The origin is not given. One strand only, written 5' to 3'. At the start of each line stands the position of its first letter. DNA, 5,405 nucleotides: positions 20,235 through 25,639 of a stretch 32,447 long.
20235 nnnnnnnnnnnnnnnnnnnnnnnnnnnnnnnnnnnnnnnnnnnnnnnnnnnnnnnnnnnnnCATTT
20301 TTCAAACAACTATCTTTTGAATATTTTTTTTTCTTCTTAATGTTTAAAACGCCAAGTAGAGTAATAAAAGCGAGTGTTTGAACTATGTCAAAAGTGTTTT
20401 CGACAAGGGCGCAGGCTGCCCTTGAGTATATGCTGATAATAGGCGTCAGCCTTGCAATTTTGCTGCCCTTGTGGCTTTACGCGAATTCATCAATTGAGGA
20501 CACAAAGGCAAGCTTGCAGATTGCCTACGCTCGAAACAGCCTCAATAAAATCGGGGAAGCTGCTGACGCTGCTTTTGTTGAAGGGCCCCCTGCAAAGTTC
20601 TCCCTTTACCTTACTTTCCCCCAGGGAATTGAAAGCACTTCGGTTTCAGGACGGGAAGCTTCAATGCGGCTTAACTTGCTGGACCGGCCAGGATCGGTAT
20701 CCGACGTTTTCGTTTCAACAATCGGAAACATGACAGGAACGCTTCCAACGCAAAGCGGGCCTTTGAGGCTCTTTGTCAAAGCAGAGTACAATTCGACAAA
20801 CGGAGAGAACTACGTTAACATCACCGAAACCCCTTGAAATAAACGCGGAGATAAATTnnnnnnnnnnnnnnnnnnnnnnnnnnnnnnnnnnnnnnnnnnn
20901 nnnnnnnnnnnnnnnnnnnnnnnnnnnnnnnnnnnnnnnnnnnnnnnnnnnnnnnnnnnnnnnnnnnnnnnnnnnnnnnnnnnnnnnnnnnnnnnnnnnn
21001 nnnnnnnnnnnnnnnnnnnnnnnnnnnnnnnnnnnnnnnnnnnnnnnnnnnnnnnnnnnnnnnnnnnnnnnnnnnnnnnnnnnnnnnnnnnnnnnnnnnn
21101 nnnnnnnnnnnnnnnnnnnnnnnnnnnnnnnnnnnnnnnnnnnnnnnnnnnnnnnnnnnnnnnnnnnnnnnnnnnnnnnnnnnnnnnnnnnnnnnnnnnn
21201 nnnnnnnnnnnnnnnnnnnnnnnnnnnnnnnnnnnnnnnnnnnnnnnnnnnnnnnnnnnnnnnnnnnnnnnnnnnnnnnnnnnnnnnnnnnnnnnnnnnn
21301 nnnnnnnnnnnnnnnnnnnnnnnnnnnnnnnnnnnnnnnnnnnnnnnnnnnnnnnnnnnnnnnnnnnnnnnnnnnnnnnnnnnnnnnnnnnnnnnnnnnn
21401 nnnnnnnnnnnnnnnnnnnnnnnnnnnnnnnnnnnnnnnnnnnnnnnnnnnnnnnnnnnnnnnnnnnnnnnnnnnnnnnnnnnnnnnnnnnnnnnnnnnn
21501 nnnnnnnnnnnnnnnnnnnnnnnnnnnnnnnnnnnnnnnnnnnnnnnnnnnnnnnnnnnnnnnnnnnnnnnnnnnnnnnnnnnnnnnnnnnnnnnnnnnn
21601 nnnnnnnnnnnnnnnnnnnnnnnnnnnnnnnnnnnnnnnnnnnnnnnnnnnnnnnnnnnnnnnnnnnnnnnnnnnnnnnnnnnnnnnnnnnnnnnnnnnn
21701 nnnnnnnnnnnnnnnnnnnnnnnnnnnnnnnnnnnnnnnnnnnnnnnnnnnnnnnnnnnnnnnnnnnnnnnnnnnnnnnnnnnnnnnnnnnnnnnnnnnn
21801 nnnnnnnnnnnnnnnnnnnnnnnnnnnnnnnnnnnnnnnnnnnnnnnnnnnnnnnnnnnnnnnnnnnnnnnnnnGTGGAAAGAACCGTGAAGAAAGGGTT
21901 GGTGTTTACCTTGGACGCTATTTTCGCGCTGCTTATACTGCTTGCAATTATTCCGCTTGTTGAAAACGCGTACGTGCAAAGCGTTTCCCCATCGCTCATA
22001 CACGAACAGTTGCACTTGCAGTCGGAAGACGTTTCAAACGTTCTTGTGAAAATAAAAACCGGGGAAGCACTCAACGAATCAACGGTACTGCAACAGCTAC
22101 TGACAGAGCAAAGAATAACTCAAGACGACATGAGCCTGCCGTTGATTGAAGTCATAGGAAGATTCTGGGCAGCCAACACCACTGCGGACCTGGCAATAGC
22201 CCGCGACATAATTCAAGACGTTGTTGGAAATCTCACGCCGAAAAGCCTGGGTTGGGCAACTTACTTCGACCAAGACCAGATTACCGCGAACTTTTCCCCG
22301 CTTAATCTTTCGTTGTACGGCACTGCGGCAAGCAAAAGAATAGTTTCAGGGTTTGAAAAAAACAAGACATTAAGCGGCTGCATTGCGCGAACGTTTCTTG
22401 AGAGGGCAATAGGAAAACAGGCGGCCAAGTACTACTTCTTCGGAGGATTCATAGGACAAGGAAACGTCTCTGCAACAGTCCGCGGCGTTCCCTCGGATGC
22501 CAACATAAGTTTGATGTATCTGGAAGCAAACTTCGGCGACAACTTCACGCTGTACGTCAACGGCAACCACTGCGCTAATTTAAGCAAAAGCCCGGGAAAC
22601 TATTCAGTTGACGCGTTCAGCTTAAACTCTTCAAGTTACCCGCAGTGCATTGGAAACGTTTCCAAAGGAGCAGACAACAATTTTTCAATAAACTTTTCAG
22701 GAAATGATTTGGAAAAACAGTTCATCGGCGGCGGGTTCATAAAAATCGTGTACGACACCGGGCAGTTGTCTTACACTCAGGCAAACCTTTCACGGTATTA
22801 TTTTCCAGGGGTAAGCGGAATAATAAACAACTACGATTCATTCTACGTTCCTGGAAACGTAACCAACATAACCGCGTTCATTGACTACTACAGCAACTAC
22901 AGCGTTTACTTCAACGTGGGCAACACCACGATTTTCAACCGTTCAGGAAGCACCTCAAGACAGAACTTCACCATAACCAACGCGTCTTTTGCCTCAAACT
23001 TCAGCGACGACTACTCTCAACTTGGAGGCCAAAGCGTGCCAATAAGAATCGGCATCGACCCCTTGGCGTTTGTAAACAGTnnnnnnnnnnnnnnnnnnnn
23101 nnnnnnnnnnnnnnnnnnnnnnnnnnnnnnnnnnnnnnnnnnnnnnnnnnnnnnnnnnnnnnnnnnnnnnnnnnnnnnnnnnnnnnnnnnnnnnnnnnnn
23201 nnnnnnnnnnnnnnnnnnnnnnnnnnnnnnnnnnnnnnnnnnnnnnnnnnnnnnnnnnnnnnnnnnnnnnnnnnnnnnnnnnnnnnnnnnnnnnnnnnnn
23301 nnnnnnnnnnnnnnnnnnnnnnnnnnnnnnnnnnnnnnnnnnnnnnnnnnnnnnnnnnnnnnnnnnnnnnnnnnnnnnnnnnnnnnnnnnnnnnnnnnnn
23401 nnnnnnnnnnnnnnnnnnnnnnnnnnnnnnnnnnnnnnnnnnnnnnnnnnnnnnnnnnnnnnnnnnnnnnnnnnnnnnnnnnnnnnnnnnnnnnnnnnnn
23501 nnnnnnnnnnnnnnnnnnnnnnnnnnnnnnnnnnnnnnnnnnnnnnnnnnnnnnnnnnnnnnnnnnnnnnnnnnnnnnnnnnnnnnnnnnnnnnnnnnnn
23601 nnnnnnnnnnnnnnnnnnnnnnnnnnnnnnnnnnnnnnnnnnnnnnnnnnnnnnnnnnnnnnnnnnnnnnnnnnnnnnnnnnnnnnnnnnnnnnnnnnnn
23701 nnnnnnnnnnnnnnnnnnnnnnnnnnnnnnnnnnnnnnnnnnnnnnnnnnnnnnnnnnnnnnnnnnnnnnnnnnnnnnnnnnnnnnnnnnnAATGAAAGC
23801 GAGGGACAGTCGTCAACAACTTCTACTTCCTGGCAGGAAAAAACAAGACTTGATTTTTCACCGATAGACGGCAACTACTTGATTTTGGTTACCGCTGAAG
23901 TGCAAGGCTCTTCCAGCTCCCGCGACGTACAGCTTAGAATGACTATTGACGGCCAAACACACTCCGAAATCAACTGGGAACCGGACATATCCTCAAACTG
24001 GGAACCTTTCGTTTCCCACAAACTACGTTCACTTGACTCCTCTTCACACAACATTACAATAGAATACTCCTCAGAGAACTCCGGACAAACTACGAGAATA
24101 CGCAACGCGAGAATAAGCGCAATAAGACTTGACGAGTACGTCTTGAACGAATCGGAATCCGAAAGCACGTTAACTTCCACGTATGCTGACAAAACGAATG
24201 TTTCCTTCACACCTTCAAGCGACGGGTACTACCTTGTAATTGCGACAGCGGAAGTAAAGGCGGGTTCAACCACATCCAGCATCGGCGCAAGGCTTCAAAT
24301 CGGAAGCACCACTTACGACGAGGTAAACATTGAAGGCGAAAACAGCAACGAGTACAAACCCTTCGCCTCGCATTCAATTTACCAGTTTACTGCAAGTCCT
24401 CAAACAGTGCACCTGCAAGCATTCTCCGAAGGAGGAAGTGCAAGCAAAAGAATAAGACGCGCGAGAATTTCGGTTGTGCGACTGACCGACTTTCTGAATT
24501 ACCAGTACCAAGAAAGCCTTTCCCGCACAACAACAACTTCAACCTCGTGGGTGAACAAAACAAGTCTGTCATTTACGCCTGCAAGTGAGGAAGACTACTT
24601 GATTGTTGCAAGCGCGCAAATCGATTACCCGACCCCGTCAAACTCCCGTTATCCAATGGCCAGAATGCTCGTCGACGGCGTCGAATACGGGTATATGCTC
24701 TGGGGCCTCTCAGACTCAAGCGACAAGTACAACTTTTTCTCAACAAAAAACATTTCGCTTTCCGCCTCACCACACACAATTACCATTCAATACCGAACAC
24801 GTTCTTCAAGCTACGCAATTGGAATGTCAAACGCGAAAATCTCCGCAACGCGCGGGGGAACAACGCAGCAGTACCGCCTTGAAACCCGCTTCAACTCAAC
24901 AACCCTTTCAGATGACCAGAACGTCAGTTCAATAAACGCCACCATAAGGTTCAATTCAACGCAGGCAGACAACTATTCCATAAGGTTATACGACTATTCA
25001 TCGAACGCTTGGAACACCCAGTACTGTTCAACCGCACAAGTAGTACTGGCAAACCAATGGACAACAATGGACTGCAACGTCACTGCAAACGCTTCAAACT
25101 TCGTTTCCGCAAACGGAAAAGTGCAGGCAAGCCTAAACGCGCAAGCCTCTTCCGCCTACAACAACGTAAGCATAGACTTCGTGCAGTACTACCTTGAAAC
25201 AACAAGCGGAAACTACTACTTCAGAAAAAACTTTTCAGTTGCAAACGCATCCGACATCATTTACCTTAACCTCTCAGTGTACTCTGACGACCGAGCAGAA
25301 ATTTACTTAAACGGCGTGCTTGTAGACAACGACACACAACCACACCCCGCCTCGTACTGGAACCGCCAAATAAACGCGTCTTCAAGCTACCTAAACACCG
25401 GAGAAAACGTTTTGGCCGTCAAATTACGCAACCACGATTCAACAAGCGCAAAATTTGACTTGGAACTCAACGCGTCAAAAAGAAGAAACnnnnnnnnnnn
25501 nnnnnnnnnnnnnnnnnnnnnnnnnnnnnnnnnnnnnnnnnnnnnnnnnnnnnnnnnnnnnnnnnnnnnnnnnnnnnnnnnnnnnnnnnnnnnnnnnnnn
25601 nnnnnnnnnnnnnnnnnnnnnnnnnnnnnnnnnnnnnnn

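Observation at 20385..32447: Tad/Epd-like archaeal type IV filament locus with six prepilin-like genes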

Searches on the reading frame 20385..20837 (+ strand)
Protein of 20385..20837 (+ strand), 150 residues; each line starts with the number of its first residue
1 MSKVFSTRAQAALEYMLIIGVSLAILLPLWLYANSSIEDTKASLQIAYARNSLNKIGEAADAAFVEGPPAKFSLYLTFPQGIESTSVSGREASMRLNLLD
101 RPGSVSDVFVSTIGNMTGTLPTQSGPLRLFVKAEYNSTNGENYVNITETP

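Call 4: search_protein_families(library=pfam, max_evalue=0.01, proteins=[window:20385-20837:+])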
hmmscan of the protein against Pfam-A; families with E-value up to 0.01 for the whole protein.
window:20385-20837:+ (150 aa): 1 family
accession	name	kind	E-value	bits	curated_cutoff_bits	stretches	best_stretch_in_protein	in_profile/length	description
PF04021.17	Class_IIIsignal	-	0.0023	18.2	23.7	1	8-26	2-20/27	Class III signal peptide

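Call 16: search_protein_families(library=ncbifam, max_evalue=0.01, proteins=[window:20385-20837:+])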
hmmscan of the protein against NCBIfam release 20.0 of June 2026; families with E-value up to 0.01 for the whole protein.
window:20385-20837:+ (150 aa): 0 families

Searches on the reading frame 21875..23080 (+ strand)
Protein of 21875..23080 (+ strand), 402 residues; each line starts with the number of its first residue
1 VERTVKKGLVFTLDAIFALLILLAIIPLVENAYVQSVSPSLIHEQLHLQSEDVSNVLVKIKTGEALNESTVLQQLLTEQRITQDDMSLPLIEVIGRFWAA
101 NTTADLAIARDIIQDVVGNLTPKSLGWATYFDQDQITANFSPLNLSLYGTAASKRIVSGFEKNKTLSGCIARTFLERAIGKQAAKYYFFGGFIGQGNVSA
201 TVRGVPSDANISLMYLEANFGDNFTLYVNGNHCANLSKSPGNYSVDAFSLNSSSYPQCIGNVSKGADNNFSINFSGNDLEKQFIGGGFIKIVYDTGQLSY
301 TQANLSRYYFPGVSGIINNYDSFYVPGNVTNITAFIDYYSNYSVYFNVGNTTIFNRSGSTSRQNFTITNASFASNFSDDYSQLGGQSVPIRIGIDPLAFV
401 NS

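Call 85: search_protein_families(library=pfam, max_evalue=1, proteins=[window:21875-23080:+])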
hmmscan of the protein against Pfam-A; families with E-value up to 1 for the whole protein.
window:21875-23080:+ (402 aa): 1 family
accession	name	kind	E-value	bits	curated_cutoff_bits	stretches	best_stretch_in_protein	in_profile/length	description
PF17221.8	COMMD1_N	-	0.12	13.2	23.4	1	35-101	23-96/102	COMMD1 N-terminal domain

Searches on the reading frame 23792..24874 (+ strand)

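Call 85: search_protein_families(library=pfam, max_evalue=1, proteins=[window:23792-24874:+])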
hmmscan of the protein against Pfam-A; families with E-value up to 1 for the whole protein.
window:23792-24874:+ (361 aa): 4 families
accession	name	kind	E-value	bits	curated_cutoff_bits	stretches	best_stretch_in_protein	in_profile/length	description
PF16841.11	CBM60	-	0.0012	19.8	28.2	1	34-124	3-87/91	Ca-dependent carbohydrate-binding module xylan-binding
PF00801.26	PKD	-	0.0029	18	23.5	1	130-164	43-76/80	PKD domain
PF19077.6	Big_13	-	0.015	16.2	27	0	123-163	50-93/102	Bacterial Ig-like domain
PF12473.13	DUF3694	-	0.07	13.7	27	0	88-147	30-91/149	Kinesin protein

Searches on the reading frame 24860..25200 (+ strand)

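Call 85: search_protein_families(library=pfam, max_evalue=1, proteins=[window:24860-25200:+])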
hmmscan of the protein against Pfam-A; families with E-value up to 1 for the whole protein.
window:24860-25200:+ (113 aa): 1 family
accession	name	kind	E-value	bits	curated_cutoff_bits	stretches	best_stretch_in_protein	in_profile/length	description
PF14741.12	GH114_assoc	-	3.9e-06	27.5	22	1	2-107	23-126/126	N-terminal glycosyl-hydrolase-114-associated domain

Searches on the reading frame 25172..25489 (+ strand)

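Call 85: search_protein_families(library=pfam, max_evalue=1, proteins=[window:25172-25489:+])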
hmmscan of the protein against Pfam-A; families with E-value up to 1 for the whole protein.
window:25172-25489:+ (106 aa): 2 families
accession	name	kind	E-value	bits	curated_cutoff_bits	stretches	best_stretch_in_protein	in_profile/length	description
PF12733.13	Cadherin-like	-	0.0044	17.9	24.2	1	20-93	19-79/89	Cadherin-like beta sandwich domain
PF16392.11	DUF5001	-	0.13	12.7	23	0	70-102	5-33/86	Ig-like domain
